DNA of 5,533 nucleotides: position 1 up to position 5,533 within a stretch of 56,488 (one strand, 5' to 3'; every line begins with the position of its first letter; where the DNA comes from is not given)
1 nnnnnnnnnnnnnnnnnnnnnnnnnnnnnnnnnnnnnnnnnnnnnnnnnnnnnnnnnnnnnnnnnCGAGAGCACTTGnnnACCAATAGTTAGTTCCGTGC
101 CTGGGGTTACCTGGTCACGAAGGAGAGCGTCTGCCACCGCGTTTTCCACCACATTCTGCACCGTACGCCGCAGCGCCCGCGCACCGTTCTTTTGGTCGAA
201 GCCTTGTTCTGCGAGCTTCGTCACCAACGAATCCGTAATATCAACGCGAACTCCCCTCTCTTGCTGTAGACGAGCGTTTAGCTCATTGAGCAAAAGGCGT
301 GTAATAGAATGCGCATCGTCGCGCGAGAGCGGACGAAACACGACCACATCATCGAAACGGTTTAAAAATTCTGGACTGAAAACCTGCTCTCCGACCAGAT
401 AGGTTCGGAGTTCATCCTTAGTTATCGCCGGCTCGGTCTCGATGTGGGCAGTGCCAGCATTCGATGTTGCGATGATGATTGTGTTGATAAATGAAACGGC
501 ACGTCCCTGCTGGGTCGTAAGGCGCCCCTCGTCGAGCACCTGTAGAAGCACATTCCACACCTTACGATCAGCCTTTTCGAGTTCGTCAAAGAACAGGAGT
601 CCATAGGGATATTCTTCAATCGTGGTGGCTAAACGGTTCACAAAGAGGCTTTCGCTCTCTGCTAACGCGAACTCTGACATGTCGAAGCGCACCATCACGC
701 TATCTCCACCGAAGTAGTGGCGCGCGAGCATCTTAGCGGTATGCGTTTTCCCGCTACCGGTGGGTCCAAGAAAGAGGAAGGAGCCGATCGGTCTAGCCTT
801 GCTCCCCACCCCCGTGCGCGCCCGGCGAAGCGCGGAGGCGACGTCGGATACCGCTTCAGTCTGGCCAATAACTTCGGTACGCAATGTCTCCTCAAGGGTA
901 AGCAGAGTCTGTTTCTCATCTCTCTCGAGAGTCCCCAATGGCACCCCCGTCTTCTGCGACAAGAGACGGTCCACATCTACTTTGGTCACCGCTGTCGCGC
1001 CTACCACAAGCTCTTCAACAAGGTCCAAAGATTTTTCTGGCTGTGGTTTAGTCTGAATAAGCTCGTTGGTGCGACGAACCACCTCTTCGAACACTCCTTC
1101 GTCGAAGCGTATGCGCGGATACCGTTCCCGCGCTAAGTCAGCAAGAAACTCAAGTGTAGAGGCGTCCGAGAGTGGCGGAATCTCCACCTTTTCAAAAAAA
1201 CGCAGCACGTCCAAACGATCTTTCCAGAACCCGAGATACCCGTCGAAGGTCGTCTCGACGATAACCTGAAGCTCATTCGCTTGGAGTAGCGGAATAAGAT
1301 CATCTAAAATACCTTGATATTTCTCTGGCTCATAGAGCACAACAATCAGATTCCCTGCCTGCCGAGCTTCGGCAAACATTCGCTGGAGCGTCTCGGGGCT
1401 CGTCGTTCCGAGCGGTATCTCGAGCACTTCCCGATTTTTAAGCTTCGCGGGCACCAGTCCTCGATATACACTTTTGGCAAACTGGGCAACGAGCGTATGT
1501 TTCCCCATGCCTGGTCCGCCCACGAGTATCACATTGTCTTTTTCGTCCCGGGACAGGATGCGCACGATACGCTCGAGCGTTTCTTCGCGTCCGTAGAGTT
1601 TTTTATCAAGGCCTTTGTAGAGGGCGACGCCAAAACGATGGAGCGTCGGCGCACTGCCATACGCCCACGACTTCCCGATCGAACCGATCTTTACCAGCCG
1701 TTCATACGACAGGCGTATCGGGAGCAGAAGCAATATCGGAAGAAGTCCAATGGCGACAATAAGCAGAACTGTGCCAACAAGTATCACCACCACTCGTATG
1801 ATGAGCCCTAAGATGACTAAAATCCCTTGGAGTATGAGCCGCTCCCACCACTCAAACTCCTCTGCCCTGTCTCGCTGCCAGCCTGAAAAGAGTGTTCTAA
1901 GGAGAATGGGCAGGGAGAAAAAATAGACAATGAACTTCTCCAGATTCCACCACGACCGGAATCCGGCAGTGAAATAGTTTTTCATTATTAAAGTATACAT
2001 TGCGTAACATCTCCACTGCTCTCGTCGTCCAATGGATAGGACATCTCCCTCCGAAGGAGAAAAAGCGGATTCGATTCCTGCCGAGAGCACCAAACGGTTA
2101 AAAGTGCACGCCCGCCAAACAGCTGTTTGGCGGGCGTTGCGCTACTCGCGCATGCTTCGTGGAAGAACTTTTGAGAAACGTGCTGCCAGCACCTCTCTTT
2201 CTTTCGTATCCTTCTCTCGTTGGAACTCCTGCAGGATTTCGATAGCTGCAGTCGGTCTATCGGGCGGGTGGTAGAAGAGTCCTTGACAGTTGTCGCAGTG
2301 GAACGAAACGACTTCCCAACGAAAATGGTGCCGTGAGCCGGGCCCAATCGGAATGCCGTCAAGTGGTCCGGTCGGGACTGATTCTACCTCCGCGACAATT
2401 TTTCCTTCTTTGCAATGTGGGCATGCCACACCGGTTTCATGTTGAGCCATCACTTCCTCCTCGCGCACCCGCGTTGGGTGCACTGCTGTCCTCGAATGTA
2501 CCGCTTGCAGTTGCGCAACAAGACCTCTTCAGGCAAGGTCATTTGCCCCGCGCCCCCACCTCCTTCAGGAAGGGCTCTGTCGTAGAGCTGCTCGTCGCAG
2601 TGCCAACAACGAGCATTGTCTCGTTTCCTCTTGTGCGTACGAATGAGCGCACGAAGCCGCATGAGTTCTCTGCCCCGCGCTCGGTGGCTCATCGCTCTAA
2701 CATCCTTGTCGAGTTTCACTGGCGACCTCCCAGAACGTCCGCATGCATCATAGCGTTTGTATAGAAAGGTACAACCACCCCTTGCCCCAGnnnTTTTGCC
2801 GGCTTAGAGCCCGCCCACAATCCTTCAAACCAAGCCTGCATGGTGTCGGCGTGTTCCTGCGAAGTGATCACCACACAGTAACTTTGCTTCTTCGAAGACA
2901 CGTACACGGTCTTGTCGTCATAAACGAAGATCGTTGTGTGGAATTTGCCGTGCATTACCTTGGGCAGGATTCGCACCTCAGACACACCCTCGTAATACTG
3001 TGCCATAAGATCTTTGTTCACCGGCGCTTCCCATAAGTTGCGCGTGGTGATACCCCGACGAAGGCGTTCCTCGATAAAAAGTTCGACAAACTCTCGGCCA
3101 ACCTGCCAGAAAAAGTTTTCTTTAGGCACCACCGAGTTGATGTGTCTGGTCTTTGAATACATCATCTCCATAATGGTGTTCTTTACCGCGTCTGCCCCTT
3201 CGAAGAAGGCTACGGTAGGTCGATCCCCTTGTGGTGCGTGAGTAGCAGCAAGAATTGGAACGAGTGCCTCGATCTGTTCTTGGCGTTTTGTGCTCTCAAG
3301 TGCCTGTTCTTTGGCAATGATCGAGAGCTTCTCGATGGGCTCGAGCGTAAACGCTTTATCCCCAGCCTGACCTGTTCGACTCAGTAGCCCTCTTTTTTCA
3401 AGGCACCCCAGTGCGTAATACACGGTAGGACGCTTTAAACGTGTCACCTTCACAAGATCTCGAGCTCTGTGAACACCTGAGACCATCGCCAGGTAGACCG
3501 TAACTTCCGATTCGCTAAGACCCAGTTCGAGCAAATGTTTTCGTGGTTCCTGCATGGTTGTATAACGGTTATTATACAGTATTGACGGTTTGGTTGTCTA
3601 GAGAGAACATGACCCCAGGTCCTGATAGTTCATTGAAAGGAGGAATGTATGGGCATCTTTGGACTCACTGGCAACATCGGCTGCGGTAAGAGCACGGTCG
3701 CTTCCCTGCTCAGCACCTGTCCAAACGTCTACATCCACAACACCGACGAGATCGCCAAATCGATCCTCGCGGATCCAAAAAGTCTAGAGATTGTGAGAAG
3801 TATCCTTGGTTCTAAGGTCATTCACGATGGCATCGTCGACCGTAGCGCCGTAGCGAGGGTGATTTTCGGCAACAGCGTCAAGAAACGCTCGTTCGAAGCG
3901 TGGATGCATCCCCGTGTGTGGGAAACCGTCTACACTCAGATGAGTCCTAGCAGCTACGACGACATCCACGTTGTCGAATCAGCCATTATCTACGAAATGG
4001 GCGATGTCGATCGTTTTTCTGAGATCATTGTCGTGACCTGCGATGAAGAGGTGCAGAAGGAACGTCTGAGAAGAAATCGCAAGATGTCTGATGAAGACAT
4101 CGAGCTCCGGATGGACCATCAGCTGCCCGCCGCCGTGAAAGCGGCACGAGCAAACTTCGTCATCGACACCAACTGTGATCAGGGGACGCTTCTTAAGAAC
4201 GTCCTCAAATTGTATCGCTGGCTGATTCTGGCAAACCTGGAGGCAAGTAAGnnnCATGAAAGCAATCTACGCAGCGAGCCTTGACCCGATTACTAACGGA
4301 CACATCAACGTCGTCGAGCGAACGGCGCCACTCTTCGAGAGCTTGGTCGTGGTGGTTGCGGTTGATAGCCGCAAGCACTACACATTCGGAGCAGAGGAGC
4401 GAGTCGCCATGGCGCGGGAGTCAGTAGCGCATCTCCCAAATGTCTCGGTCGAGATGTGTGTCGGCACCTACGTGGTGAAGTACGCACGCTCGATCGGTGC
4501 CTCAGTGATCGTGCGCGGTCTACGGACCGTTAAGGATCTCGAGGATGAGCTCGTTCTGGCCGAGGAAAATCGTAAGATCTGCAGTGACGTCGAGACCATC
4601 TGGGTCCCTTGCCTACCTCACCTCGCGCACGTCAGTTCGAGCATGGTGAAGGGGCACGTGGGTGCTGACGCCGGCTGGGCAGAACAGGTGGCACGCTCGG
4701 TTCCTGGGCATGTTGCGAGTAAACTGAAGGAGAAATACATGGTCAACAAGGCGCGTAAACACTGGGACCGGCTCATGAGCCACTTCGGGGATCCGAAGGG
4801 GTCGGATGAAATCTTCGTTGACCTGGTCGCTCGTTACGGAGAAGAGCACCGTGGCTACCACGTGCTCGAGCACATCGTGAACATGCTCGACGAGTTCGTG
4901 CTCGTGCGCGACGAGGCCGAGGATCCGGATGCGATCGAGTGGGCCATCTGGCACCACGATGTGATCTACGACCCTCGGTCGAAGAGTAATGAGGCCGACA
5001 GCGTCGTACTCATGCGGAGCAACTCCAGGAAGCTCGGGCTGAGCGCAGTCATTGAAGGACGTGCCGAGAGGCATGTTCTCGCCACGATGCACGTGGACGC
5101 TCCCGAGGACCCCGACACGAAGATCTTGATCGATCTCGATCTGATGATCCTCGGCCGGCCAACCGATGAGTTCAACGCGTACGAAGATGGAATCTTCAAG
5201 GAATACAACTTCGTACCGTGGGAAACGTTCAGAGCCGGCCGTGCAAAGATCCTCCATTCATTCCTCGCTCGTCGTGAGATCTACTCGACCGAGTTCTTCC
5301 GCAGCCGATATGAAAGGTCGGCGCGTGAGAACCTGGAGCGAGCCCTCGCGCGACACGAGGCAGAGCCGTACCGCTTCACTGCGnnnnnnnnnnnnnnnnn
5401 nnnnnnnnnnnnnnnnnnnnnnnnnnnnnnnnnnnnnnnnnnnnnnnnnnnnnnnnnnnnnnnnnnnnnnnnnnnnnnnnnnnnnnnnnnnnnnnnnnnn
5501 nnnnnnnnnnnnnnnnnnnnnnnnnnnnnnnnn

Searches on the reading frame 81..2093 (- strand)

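Call 91: search_protein_families(library=pfam, proteins=[window:81-2093:-], max_evalue=0.001)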
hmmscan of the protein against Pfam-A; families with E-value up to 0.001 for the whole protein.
window:81-2093:- (671 aa): 15 families
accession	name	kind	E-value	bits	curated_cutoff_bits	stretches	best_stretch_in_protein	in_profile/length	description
PF07724.20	AAA_2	-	6.3e-36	124.3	27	1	434-582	1-165/166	AAA domain (Cdc48 subfamily)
PF10431.15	ClpB_D2-small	-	2.8e-20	72.6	21.9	1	589-669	1-80/81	C-terminal, D2-small domain, of ClpB protein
PF00004.35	AAA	-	1.7e-13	51.6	21.2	1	440-545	2-109/131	ATPase family associated with various cellular activities (AAA)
PF07728.20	AAA_5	-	9.9e-12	45.5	22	1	439-548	2-125/139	AAA domain (dynein-related subfamily)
PF13191.12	AAA_16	-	1.4e-10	42.4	32.6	1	165-241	1-80/167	AAA ATPase domain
PF01078.27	Mg_chelatase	-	5.1e-07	29.7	20.3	0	497-583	107-196/207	Magnesium chelatase, subunit ChlI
PF20720.3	nSTAND3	-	5.5e-07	29.8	27.2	0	440-466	21-48/155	Novel STAND NTPase 3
PF08298.17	AAA_PrkA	-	7.2e-07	29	25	0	159-242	54-141/358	PrkA AAA domain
PF13173.12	AAA_14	-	1.1e-06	29.1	27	0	440-521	6-86/129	AAA domain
PF00158.32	Sigma54_activat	-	4.2e-06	27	20.2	0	437-548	23-145/168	Sigma-54 interaction domain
PF05496.18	RuvB_N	-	6.8e-06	26.4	27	0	407-526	8-114/159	Holliday junction DNA helicase RuvB P-loop domain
PF13401.12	AAA_22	-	1.3e-05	26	27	0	439-476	8-45/130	AAA domain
PF01695.23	IstB_IS21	-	4.7e-05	23.5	24.1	0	183-208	90-115/238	IstB-like ATP binding protein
PF20030.5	bpMoxR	-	0.00026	20.5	27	0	162-209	10-55/205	MoxR domain in the MoxR-vWA-beta-propeller ternary systems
PF13521.12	AAA_28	-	0.00032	21.4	27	0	440-459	3-22/164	AAA domain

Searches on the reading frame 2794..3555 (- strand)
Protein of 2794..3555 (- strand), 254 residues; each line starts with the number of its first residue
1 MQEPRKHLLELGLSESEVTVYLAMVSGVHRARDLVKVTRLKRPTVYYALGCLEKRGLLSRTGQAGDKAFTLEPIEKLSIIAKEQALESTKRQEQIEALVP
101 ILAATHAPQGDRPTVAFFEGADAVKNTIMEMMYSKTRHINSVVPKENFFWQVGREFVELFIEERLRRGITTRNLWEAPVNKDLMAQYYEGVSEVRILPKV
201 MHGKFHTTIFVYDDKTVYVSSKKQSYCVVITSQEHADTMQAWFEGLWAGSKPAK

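Call 78: search_protein_families(library=pfam, proteins=[window:2794-3555:-], max_evalue=0.01)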
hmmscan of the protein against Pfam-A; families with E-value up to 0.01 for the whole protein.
window:2794-3555:- (254 aa): 3 families
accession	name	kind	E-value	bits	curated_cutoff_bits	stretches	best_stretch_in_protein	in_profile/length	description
PF01978.25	TrmB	-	6.3e-09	36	25.6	1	10-61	3-55/68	Sugar-specific transcriptional regulator TrmB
PF12802.13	MarR_2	-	0.0012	19.4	27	1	29-67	21-59/61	MarR family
PF25213.1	HVO_A0261_N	-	0.0083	16.4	35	0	11-63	7-59/86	HVO_A0261 N-terminal domain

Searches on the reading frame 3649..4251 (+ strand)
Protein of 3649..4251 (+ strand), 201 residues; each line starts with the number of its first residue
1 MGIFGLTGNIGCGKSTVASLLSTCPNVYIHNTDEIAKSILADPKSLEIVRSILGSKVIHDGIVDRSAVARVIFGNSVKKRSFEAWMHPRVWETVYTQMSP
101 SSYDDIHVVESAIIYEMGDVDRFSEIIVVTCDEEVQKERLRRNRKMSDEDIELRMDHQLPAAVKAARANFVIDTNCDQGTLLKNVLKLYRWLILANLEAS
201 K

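Call 78: search_protein_families(library=pfam, proteins=[window:3649-4251:+], max_evalue=0.01)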
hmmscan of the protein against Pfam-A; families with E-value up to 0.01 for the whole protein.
window:3649-4251:+ (201 aa): 4 families
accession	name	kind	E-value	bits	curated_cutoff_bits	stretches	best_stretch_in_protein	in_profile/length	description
PF01121.26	CoaE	-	4.5e-29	101.8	27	1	3-175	2-175/180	Dephospho-CoA kinase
PF13238.12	AAA_18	-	2e-06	28.7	29.4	1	6-150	3-118/128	AAA domain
PF01712.25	dNK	-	0.0037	17.5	27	0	7-26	4-23/203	Deoxynucleoside kinase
PF13521.12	AAA_28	-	0.0084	16.8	27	0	6-42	4-38/164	AAA domain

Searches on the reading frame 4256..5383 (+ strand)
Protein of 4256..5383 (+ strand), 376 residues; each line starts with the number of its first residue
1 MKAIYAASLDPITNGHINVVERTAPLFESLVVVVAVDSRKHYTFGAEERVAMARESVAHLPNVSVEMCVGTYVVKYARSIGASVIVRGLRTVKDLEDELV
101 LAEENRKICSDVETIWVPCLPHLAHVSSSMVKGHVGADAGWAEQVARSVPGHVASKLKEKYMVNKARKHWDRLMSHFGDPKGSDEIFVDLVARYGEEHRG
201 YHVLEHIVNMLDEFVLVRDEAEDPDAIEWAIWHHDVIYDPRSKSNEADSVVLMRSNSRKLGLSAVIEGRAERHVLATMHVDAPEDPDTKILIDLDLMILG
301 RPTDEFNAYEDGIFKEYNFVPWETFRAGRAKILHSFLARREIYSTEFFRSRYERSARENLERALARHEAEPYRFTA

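Call 91: search_protein_families(library=pfam, proteins=[window:4256-5383:+], max_evalue=0.001)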
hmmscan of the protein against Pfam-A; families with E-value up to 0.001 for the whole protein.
window:4256-5383:+ (376 aa): 2 families
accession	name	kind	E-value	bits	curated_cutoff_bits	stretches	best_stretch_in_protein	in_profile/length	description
PF01467.32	CTP_transf_like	-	5.4e-16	59.4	21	1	8-132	5-131/133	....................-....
PF08218.17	Citrate_ly_lig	-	0.00015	21.9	20.9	1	10-77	9-73/182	Citrate lyase ligase C-terminal domain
